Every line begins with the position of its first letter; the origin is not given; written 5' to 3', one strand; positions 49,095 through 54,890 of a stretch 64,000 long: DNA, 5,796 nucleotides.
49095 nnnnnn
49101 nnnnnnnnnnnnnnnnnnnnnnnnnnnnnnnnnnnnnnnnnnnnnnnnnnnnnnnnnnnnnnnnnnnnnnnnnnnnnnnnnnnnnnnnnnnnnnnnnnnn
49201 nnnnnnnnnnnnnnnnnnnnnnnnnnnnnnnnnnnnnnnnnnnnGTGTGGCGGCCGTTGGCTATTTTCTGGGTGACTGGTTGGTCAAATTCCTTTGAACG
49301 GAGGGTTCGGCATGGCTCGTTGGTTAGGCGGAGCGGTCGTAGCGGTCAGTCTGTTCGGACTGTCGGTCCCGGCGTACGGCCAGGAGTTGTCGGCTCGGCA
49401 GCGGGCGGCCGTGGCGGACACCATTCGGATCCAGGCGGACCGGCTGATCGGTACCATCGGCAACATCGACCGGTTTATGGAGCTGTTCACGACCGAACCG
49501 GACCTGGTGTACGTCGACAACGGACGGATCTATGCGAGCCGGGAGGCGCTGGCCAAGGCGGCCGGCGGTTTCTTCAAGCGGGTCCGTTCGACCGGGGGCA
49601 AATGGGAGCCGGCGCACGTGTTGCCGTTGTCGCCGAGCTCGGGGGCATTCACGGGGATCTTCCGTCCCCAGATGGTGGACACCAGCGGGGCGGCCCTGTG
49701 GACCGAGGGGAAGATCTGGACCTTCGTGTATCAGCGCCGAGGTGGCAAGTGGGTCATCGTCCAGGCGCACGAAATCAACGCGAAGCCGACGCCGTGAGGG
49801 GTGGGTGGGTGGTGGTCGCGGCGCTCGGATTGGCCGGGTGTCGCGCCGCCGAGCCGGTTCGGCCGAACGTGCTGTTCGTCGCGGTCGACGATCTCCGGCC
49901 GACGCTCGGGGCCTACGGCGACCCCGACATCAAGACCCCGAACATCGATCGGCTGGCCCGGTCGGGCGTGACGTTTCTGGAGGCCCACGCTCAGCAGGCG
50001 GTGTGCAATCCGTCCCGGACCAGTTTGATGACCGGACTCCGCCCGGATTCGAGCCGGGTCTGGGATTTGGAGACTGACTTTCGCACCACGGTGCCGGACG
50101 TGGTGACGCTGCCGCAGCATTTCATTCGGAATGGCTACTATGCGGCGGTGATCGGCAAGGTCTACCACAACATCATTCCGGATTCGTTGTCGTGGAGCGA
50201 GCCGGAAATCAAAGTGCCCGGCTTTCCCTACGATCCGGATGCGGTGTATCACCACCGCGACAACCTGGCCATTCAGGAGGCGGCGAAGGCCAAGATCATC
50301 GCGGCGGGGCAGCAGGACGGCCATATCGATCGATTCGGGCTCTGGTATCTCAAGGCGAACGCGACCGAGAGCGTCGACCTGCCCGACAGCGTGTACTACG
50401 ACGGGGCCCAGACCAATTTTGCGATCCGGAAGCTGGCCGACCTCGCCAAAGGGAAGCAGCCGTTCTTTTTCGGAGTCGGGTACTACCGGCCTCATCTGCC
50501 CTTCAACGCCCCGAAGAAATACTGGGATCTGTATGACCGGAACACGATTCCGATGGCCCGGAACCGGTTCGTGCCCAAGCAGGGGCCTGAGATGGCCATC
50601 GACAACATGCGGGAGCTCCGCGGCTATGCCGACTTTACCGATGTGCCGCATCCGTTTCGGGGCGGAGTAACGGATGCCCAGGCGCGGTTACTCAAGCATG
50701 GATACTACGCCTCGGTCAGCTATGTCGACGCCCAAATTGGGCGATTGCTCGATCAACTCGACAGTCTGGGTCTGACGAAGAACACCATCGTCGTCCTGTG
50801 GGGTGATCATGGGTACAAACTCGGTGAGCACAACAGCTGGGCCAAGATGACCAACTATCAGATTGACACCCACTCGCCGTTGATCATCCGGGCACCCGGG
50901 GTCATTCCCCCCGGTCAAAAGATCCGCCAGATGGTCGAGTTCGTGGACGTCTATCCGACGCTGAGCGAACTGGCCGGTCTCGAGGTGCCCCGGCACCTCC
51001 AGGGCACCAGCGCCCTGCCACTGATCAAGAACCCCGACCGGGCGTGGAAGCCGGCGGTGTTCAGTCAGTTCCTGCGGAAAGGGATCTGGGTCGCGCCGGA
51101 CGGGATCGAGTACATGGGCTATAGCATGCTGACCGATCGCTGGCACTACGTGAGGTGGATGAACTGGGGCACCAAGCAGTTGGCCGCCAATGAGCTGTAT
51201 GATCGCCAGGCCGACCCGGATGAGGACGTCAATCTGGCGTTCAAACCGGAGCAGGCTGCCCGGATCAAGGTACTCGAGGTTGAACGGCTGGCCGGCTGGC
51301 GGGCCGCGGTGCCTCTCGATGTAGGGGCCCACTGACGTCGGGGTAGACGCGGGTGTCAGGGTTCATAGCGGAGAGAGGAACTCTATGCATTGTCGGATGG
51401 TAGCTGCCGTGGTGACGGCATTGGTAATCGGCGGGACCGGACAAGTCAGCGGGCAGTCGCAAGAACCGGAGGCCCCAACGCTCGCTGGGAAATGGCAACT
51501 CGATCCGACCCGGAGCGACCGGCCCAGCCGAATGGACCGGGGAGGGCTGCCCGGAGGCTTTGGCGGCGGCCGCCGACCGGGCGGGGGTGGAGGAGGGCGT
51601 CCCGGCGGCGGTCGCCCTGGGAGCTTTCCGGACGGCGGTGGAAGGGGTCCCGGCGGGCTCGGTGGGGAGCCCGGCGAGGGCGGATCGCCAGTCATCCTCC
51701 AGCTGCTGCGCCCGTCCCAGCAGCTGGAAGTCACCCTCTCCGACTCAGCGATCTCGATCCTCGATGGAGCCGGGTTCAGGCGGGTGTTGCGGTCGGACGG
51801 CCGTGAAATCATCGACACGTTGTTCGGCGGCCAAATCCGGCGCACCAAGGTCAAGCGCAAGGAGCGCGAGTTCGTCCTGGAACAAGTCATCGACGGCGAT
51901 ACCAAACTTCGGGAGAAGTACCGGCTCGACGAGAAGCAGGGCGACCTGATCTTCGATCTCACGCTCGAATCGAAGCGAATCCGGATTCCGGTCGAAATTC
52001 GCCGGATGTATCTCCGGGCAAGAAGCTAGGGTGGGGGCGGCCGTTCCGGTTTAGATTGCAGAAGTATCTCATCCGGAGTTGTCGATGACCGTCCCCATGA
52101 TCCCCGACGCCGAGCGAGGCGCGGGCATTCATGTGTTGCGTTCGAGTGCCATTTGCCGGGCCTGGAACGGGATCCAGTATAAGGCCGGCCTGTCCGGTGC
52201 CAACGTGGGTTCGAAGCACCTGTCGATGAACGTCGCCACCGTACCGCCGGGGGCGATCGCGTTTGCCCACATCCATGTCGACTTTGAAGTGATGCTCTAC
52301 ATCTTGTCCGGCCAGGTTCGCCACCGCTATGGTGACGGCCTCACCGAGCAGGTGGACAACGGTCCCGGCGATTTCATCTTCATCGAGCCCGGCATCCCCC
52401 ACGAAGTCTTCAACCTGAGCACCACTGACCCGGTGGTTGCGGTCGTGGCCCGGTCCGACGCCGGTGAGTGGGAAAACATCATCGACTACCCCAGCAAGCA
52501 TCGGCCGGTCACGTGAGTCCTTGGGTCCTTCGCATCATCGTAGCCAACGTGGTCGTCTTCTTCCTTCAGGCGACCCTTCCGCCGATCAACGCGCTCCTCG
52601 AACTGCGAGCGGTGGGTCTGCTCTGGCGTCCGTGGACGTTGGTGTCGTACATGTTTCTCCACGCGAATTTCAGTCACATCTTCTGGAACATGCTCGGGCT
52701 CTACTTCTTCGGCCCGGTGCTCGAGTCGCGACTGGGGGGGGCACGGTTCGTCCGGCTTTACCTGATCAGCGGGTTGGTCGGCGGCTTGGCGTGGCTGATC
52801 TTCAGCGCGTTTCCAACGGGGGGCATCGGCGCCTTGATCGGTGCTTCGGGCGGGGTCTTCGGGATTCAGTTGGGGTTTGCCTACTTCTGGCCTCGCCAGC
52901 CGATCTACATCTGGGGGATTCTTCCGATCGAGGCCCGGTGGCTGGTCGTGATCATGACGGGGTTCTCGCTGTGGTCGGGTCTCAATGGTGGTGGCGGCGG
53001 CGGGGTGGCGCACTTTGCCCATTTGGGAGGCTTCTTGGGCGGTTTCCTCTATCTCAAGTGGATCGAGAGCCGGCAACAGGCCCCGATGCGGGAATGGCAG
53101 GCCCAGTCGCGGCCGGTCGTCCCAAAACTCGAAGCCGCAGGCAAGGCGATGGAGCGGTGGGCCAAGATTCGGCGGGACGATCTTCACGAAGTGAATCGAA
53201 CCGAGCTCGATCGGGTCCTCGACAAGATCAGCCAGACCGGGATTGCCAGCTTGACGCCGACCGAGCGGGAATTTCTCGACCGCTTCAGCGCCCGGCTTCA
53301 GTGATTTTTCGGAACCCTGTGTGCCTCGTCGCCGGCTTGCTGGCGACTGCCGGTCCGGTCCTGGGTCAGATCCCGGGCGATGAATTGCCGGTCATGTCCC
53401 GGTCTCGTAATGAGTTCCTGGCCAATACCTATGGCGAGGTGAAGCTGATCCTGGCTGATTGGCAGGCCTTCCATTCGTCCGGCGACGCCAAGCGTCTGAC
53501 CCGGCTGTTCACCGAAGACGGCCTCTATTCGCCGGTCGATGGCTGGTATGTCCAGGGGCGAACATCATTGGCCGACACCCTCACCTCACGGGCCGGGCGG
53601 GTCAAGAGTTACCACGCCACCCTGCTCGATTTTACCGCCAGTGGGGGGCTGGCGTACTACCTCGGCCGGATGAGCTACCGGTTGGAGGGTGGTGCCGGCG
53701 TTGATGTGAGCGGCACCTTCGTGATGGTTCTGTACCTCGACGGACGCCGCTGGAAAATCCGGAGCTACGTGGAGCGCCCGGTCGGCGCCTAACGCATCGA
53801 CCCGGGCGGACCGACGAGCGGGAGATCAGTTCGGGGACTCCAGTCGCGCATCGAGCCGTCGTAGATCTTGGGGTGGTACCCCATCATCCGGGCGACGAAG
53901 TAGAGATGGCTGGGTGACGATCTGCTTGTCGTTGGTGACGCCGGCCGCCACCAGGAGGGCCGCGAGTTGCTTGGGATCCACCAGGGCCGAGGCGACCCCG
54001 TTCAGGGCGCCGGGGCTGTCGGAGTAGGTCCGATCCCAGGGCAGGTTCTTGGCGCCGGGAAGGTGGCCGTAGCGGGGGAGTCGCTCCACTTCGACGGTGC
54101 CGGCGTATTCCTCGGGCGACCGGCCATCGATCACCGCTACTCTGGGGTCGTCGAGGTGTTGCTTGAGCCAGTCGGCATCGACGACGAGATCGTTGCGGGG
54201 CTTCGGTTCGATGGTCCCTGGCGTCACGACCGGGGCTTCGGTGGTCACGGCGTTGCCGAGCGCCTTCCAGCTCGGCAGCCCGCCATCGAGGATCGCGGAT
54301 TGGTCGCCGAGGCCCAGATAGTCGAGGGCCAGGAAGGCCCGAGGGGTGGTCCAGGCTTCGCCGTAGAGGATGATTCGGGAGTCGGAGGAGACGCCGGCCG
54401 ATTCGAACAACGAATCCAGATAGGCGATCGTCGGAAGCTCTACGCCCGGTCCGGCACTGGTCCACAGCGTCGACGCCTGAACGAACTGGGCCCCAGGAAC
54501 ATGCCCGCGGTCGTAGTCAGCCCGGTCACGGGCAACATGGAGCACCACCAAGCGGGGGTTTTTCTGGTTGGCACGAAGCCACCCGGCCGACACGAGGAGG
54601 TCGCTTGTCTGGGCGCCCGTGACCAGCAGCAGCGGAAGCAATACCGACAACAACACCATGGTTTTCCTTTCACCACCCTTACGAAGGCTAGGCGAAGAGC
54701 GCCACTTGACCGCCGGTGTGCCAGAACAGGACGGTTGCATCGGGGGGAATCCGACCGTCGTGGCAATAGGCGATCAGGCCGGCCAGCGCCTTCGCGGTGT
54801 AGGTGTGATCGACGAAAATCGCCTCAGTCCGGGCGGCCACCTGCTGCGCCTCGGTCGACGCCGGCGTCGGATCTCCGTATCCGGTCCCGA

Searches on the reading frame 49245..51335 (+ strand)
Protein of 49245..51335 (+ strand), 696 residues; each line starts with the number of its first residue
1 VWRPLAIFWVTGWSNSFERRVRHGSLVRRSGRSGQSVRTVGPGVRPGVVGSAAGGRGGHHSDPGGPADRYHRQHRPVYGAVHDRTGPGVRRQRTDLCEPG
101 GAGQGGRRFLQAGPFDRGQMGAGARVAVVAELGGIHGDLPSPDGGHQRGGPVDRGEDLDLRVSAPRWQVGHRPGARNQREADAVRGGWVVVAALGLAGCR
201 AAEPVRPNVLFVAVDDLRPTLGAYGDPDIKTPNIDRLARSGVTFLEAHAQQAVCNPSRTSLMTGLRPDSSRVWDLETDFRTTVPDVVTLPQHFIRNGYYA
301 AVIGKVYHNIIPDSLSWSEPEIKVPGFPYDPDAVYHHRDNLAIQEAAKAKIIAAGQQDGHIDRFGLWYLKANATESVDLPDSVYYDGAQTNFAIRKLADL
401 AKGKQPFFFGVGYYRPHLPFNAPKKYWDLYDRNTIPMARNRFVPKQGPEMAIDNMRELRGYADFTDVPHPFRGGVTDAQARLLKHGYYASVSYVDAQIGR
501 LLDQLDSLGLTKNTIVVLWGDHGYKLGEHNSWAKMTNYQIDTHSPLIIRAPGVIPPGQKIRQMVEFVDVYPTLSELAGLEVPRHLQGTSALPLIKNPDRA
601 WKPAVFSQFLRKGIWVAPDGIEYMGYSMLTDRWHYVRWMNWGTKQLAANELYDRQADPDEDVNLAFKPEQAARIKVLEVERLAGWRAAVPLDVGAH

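Call 73: search_protein_families(library=pfam, proteins=[window:49245-51335:+], max_evalue=0.00001)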
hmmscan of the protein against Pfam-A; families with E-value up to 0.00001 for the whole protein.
window:49245-51335:+ (696 aa): 3 families
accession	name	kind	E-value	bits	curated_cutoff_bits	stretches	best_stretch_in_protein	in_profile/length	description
PF00884.28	Sulfatase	-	6.4e-44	150.9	25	1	207-578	1-300/301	Sulfatase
PF16347.10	SGSH_C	-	1.6e-20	74.3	29.3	1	527-677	1-144/154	N-sulphoglucosamine sulphohydrolase, C-terminal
PF01663.27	Phosphodiest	-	1.1e-08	35.5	23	0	489-538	186-242/342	Type I phosphodiesterase / nucleotide pyrophosphatase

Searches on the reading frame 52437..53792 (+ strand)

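Call 73: search_protein_families(library=pfam, proteins=[window:52437-53792:+], max_evalue=0.00001)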
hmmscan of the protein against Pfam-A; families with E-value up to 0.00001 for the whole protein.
window:52437-53792:+ (451 aa): 1 family
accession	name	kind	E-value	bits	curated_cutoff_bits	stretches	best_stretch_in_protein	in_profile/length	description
PF14534.12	DUF4440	-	1.1e-07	32.6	25.2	1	340-441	6-107/107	Domain of unknown function (DUF4440)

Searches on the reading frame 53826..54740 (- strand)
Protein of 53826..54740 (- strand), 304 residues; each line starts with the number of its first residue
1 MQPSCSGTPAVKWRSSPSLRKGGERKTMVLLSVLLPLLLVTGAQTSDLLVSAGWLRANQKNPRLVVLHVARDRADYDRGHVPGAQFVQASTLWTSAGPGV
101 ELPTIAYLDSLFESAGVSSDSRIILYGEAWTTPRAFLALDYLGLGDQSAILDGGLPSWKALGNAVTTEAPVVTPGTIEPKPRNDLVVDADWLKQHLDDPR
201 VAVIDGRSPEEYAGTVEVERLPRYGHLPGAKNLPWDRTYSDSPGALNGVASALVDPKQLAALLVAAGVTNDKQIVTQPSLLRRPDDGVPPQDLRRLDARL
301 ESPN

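Call 73: search_protein_families(library=pfam, proteins=[window:53826-54740:-], max_evalue=0.00001)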
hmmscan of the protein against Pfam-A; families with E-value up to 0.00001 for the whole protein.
window:53826-54740:- (304 aa): 1 family
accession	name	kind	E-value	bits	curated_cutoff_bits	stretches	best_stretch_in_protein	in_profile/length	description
PF00581.25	Rhodanese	-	8.7e-20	71.5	22.2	2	51-160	1-101/102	Rhodanese-like domain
